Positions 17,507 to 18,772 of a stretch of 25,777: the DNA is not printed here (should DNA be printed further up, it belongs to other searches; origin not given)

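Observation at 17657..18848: Rep-like HTH protein preceded by a perfect 22-bp palindrome and an operator-like motif: candidate lytic replicon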

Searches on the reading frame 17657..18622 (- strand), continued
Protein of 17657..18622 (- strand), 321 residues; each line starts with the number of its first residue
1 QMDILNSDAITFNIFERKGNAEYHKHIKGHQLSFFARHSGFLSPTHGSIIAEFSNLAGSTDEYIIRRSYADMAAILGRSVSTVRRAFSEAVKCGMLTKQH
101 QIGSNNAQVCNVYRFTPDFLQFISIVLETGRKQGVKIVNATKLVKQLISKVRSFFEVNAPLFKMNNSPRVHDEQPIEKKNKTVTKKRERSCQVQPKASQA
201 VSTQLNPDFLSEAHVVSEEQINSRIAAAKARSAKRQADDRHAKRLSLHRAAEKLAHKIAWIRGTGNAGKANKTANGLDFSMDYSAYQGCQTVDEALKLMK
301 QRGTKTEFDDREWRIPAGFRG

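Call 37: search_dna_similar(query=window:17657-18622:-, collection=plasmids, mode=protein, max_rows=40, rows=spread)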
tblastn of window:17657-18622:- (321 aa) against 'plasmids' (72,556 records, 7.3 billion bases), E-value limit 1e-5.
Records with a match: 638; places in all: 645; records where one place covers at least 80% of the query: 595.
Best place of each record, by identity: >=99% 2; 95-99% 3; 90-95% 2; 60-80% 108; <60% 523.
By first word of the organism name: Escherichia 566; Salmonella 47; Shigella 8; Klebsiella 8; Pantoea 4; Enterobacter 3; Vibrio 1; Cronobacter 1.
By predicted mobility (MOB-suite, as given by PLSDB): non-mobilizable 604; mobilizable 18; conjugative 16.
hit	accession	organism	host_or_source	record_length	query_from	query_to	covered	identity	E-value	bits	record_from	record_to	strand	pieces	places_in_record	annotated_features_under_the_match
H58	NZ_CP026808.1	Shigella dysenteriae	-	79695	1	321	100%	99.7%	0e+0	627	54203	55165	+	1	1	lytic replication protein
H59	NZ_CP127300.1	Escherichia coli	Gallus gallus domesticus,Cell ...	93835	2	321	100%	65.3%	1e-129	414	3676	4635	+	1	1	lytic replication protein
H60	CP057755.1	Escherichia coli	culture,Pooled pig faecal samples ...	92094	2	321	100%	65.0%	2e-129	414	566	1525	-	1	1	lytic replication protein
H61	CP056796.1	Escherichia coli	culture,Freshwater sample from upstream ...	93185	2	321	100%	65.0%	2e-128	410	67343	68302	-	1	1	lytic replication protein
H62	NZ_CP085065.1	Escherichia coli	Homo sapiens,pure culture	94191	2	321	100%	64.7%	4e-129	412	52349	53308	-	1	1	lytic replication protein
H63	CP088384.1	Escherichia coli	Homo sapiens,blood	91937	2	321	100%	64.7%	5e-128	409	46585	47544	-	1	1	lytic replication protein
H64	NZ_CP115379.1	Escherichia coli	dog,pure culture,Endometrium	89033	2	321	100%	64.4%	7e-128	409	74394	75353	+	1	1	lytic replication protein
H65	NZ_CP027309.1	Escherichia coli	Homo sapiens,stool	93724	52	321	84%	64.3%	3e-85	341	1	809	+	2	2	none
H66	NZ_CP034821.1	Salmonella sp. SSDFZ54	cell culture,feces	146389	29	321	91%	30.4%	5e-19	95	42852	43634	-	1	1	helix-turn-helix domain-containing protein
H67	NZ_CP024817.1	Escherichia coli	Homo sapiens,urine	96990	29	321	91%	29.7%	6e-22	103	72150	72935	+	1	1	helix-turn-helix domain-containing protein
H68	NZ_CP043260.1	Escherichia albertii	Brown Headed Cow Bird,genomic ...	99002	29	321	91%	29.4%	2e-19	96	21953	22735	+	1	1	helix-turn-helix domain-containing protein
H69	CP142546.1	Escherichia coli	swine,pure culture,heart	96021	29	321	91%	29.2%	4e-22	104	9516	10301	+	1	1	helix-turn-helix domain-containing protein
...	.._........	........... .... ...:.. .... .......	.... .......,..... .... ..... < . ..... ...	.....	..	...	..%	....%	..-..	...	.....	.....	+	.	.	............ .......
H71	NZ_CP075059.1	Escherichia coli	swine,metagenomic assembly,intestinal ...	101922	29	321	91%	29.0%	2e-21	102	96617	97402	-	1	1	helix-turn-helix domain-containing protein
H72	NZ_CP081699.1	Escherichia coli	-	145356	29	321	91%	29.0%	3e-20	99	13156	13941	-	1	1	helix-turn-helix domain-containing protein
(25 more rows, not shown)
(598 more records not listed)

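Call 38: find_homologous_proteins(query=window:17660-18622:-, max_evalue=0.00001)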
Query window:17660-18622:- (321 aa): 6 proteins with E <= 0.00001 among 1809 candidates.
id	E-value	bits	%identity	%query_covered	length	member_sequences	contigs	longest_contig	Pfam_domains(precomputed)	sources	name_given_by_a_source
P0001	6.9e-188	641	91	100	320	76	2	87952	PF26868.1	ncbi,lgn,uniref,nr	ncbi:lytic replication protein [Escherichia fergusonii]|uniref:lytic replication protein n=1 Tax=Esc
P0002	1.9e-130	453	65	100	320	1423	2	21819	PF26868.1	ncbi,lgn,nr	ncbi:TPA: lytic replication protein [Escherichia coli]|nr:lytic replication protein [Escherichia col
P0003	1.0e-127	444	64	100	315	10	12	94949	PF26868.1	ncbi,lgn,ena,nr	ncbi:lytic replication protein [Escherichia coli]|nr:lytic replication protein [Escherichia coli] EI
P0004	2.9e-109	383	65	88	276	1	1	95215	PF26868.1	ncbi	ncbi:hypothetical protein A1SC_01884, partial [Escherichia sp. KTE52]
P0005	3.9e-56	209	67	46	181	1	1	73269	PF26868.1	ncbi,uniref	ncbi:hypothetical protein [Escherichia coli]|uniref:hypothetical protein n=1 Tax=Escherichia coli Ta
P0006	2.4e-37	147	34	94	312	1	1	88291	PF26868.1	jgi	jgi:hypothetical protein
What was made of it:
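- Tried and rejected: The word-based homolog search returned only six proteins (call 38).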

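Call 40: find_related_loci(query=A3, collection=genome_contigs, flank=3000)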
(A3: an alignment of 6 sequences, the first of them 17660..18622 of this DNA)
Query A3 (321 aa) in genome_contigs; peptide patterns used: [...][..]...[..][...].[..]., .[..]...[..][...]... (x = any residue, [..] = any of these).
68 stretches matched a pattern; 2 encode a relative of the query (tblastn E <= 1e-3); 2 distinct loci.
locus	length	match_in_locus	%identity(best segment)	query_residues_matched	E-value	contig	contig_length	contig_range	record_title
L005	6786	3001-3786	30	29-321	4e-31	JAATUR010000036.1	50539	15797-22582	Escherichia coli strain SCPM-O-B-8794 36length=50539, whole genome shotgun sequence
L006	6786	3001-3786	30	29-321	1e-30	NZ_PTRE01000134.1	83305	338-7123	Escherichia sp. MOD1-EC7003 MOD1-EC7003_134_length_83305_cov_41, whole genome shotgun sequence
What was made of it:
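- Tried and rejected: The genome_contigs scan returned only two P1-type loci (call 40).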

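Call 42: find_encoding_contigs(protein=P0006, flank=4000, max_places=3)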
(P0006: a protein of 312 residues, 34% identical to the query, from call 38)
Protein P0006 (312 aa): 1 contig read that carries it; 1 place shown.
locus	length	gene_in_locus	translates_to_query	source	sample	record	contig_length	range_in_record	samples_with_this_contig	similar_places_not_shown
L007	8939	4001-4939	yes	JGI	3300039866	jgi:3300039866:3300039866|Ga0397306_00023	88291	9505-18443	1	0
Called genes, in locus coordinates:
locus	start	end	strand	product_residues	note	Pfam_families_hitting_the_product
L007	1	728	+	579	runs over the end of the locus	PF13655:RVT_N, PF00078:RVT_1, PF08388:GIIM, PF01844:HNH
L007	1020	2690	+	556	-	-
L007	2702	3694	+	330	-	-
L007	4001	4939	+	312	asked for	PF26868:Phage_P1_RepL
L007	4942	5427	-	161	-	PF05257:CHAP (weak)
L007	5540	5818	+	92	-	-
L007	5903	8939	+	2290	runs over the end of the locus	PF00176:SNF2-rel_dom (weak), PF28555:Helicase_dom (weak)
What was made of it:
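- On P1 RepL family of lytic replication initiators (Pfam PF26868 Phage_P1_RepL): Relatives at 34-91% identity carry a precomputed PF26868 hit (calls 38, 42).
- PF26868 Phage_P1_RepL is recorded on relatives (calls 38, 42).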

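Call 43: find_related_loci(query=A3, collection=viral_contigs, flank=3000)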
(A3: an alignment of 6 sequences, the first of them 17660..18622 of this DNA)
Query A3 (321 aa) in viral_contigs; peptide patterns used: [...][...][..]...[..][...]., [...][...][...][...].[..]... (x = any residue, [..] = any of these).
197 stretches matched a pattern; 124 encode a relative of the query (tblastn E <= 1e-3); the best 80 are kept; 80 distinct loci.
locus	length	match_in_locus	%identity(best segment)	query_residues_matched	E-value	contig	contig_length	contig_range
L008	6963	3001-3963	100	1-321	0e+0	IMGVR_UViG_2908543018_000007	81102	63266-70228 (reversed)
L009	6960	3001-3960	65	2-321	4e-137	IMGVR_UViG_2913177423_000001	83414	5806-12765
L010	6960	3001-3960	65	2-321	1e-136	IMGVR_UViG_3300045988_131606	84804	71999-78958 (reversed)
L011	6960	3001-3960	65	2-321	3e-136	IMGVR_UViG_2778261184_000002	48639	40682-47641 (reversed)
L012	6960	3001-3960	65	2-321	6e-136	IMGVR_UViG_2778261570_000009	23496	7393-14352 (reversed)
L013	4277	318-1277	65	2-321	4e-136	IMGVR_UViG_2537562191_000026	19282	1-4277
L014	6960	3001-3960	65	2-321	2e-135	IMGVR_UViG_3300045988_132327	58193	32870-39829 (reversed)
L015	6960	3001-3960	65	2-321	2e-135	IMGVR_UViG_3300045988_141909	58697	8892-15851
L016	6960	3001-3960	65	2-321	2e-135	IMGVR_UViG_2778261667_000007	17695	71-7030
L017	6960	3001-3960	65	2-321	2e-135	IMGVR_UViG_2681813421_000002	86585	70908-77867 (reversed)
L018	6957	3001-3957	65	2-321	3e-135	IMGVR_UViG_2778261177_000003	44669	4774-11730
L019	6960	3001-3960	65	2-321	5e-135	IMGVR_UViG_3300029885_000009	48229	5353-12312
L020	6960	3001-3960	65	2-321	1e-134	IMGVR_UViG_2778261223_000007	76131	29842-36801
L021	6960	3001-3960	65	2-321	1e-134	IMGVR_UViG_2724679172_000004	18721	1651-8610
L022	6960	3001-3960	65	2-321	6e-135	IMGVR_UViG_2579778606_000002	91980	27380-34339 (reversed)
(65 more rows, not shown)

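Call 52: search_protein_representatives(protein=window:17660-18622:-)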
Query: 321 residues. Proteins with E-value up to 0.001 (for the whole library): 15; up to 1e-10: 8; up to 1e-30: 2. The best 15 are listed.
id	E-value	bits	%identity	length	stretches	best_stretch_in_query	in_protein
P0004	9.2e-110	383.2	66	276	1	2-282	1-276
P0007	3.3e-39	151.7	34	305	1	36-321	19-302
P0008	2.8e-30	122.4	56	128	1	5-119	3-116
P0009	3.7e-30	122.0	32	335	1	19-321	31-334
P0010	1.8e-20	90.2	36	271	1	28-321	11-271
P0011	2.8e-16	76.4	31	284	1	26-321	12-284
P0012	7.4e-14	68.4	28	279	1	5-253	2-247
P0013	4.4e-13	65.9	46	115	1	28-122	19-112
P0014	3.6e-10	56.3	37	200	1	40-150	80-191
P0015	7.7e-10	55.2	28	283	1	40-288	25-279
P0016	8.0e-09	51.9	28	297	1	26-277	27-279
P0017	1.3e-08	51.2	36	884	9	143-194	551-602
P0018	5.0e-08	49.3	36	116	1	215-321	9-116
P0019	5.1e-07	46.0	28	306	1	23-259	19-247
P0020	1.1e-05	41.6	28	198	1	18-188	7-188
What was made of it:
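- The family is small: 15 representatives in 1.84e9 proteins (call 52).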

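Call 74: find_related_loci(query=P0012, collection=viral_contigs, flank=1500)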
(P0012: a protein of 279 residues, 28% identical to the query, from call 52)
Query P0012 (279 aa) in viral_contigs; peptide patterns used: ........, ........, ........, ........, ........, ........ (x = any residue, [..] = any of these).
4 stretches matched a pattern, but none encodes a relative of the query by tblastn (E <= 1e-3).
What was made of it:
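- Tried and rejected: A viral_contigs scan with P0012 found nothing (call 74).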

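Call 75: find_related_loci(query=P0011, collection=viral_contigs, flank=1500)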
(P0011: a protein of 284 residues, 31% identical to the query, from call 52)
Query P0011 (284 aa) in viral_contigs; peptide patterns used: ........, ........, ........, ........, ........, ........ (x = any residue, [..] = any of these).
11 stretches matched a pattern; 2 encode a relative of the query (tblastn E <= 1e-3); 2 distinct loci.
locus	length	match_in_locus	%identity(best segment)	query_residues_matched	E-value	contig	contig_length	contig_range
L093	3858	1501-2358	69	1-284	1e-133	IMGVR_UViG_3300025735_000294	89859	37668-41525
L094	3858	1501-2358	69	1-284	5e-133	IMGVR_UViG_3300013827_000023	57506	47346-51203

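Call 76: find_related_loci(query=P0016, collection=viral_contigs, flank=1500)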
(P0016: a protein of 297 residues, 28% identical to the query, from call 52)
Query P0016 (297 aa) in viral_contigs; peptide patterns used: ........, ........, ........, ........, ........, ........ (x = any residue, [..] = any of these).
35 stretches matched a pattern; 27 encode a relative of the query (tblastn E <= 1e-3); 26 distinct loci.
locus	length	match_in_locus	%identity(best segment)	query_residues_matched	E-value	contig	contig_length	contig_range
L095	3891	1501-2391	99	1-297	0e+0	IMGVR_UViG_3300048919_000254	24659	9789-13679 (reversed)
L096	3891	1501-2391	99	1-297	0e+0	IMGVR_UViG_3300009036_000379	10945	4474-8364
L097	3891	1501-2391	99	1-297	0e+0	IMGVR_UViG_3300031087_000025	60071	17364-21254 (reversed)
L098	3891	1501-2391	99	1-297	0e+0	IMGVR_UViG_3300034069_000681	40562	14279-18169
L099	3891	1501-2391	94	1-297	0e+0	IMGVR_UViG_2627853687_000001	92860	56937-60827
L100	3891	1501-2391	84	1-297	3e-167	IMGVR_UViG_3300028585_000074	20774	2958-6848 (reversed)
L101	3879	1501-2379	82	1-296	3e-160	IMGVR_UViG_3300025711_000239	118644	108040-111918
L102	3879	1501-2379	82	1-296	2e-160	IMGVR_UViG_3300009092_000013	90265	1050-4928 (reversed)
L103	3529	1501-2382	80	1-297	7e-159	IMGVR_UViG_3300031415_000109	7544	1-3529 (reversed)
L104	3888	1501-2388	78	1-297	2e-155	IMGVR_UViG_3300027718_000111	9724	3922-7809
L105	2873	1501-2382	80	1-297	3e-158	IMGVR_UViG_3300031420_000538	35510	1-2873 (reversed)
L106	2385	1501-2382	80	1-297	9e-160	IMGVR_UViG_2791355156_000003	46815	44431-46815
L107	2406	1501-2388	78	1-297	3e-154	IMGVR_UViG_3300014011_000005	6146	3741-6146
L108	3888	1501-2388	78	1-297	5e-149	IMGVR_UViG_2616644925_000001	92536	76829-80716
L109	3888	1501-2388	77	1-297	9e-150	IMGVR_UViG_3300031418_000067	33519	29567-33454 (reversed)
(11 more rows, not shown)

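Call 77: find_related_loci(query=P0009, collection=viral_contigs, flank=1500)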
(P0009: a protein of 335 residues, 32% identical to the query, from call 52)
Query P0009 (335 aa) in viral_contigs; peptide patterns used: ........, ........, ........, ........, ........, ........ (x = any residue, [..] = any of these).
17 stretches matched a pattern; 2 encode a relative of the query (tblastn E <= 1e-3); 2 distinct loci.
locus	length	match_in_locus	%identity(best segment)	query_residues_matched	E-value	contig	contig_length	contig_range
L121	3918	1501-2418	47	22-334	1e-83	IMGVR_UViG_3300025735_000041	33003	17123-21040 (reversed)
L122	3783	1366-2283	47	22-334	1e-83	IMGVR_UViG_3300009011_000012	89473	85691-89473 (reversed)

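Call 88: predict_structure(alignment_id=A6)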
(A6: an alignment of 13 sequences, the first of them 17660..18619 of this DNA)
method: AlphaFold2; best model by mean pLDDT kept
length: 320 residues; sequences in the alignment: 13
mean_pLDDT: 67.6   pTM: 0.46
mean pLDDT of the five models: 67.6, 67.1, 66.1, 65.2, 62.6
residues with pLDDT >= 90: 46; 70-90: 121; 50-70: 66; < 50: 87
segments of 3 or more residues with pLDDT < 50: 1-9, 164-213, 263-285
pLDDT, mean of each block of 10 residues (from residue 1): 44 54 81 90 92 87 88 92 93 86 70 89 88 79 85 69 45 37 37 35 36 61 83 87 84 69 43 34 49 64 54 56
secondary structure, 60 per line:
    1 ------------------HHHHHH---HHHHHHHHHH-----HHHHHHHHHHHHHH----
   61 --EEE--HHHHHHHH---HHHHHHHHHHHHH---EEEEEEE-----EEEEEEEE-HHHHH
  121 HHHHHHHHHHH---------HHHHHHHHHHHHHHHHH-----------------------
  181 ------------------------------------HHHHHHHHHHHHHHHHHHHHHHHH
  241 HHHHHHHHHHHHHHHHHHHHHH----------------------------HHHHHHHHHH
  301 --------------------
elements in order: H19-24 H28-37 H43-56 E63-65 H68-75 H79-91 E95-101 E107-114 H116-131 H141-157 H217-262 H291-300
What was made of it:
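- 17657..18619 (-): repL: lytic replication initiator, 320 aa. It has an N-terminal winged-helix domain (residues ~20-160), a disordered linker (~164-213), a long basic helix (217-262) and a conserved C-terminal IPAGFRG. AlphaFold model: call 88.
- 18053..18147 (.): Candidate oriL core inside repL (ORF nt 476-570): two tandem inverted-repeat units plus an A/T-rich tract. The region encodes the disordered linker (call 88).
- The encoded peptide is predicted to be disordered (call 88). The region is predicted disordered (call 88).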

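Call 91: fold_search(model_id=the predicted structure, library=pdb)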
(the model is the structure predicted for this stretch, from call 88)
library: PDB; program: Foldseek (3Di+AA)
matches with E <= 10: 1132; with E <= 0.001: 0
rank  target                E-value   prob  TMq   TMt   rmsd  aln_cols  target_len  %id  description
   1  4nb5_D                6.7e-03  0.99  0.21  0.41  12.4       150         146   13  Crystal Structure of a transcriptional regulator (released 2014-04-23)
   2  4nb5_C                8.2e-03  0.99  0.21  0.41  12.4       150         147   13  Crystal Structure of a transcriptional regulator (released 2014-04-23)
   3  4nb5_A                8.2e-03  0.99  0.21  0.41  12.3       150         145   12  Crystal Structure of a transcriptional regulator (released 2014-04-23)
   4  5jbr_A                8.7e-03  0.99  0.21  0.40  12.4       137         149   18  Crystal structure of uncharacterized protein Bcav_2135 from Beutenbergia cavernae (released 2016-04-20)
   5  5jbr_B                1.1e-02  0.99  0.20  0.41  12.5       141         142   18  Crystal structure of uncharacterized protein Bcav_2135 from Beutenbergia cavernae (released 2016-04-20)
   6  7z1o_O                1.2e-02  1.00  0.24  0.15   9.7       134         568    9  Structure of yeast RNA Polymerase III PTC + NTPs (released 2022-08-31)
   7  7o4l_W                1.2e-02  0.77  0.21  0.21  34.5       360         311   11  Yeast TFIIH in the expanded state within the pre-initiation complex (released 2021-06-16)
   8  4nb5_B                1.6e-02  0.98  0.21  0.40  12.9       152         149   12  Crystal Structure of a transcriptional regulator (released 2014-04-23)
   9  7z1l_O                1.9e-02  1.00  0.24  0.15   9.6       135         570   12  Structure of yeast RNA Polymerase III Pre-Termination Complex (PTC) (released 2022-08-31)
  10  7o72_W                1.9e-02  0.69  0.22  0.23  35.7       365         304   11  Yeast RNA polymerase II transcription pre-initiation complex with closed promoter DNA (released 2021-06-16)
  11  3zmd_C                2.4e-02  0.98  0.21  0.41  12.3       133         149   13  Crystal structure of AbsC, a MarR family transcriptional regulator from Streptomyces coelicolor (released 2013-02-20)
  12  6eu2_O                2.7e-02  0.99  0.23  0.15   9.8       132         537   11  Apo RNA Polymerase III - open conformation (oPOL3) (released 2018-01-17)
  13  5eri                  2.8e-02  0.98  0.17  0.32  12.4        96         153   17  MarR Protein from Peptoclostridium difficile DA00132 (released 2016-11-16)
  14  4mnu_A                2.8e-02  0.97  0.21  0.39  12.8       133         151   16  Crystal Structure of Uncharacterized SlyA-like Transcription Regulator from Listeria monocytogenes (released 2013-09-25)
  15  7o4i_W                2.8e-02  0.57  0.21  0.21  33.8       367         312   11  Yeast RNA polymerase II transcription pre-initiation complex with initial transcription bubble (released 2021-06-16)
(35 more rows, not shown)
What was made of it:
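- The Foldseek best matches are MarR/ArsR/SlyA-type regulators at E of 7e-3 or worse (call 91).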

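Call 106: search_solved_structures(query=A6, max_evalue=1)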
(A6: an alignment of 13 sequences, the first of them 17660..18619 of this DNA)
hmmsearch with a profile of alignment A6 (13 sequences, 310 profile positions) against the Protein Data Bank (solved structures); distinct sequences matched with E-value up to 1: 6.
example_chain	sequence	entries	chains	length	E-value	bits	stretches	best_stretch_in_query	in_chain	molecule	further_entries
5byo_A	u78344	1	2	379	2e-13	53.7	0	69-93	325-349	dTor_12x31L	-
4yxz_A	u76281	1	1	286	1.1e-10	44.7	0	69-93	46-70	dTor_9x31L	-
4yxy_A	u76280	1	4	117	0.015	18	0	69-93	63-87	dTor_9x31L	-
7bhy_A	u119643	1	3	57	0.066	15.9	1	61-95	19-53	Deoxyribonucleoside regulator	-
5kkb_A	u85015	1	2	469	0.58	12.8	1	231-298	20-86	Mannosyl-oligosaccharide 1,2-alpha-mannosidase IA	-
1nxc_A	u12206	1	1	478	0.6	12.8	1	231-298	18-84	Mannosyl-oligosaccharide 1,2-alpha-mannosidase IA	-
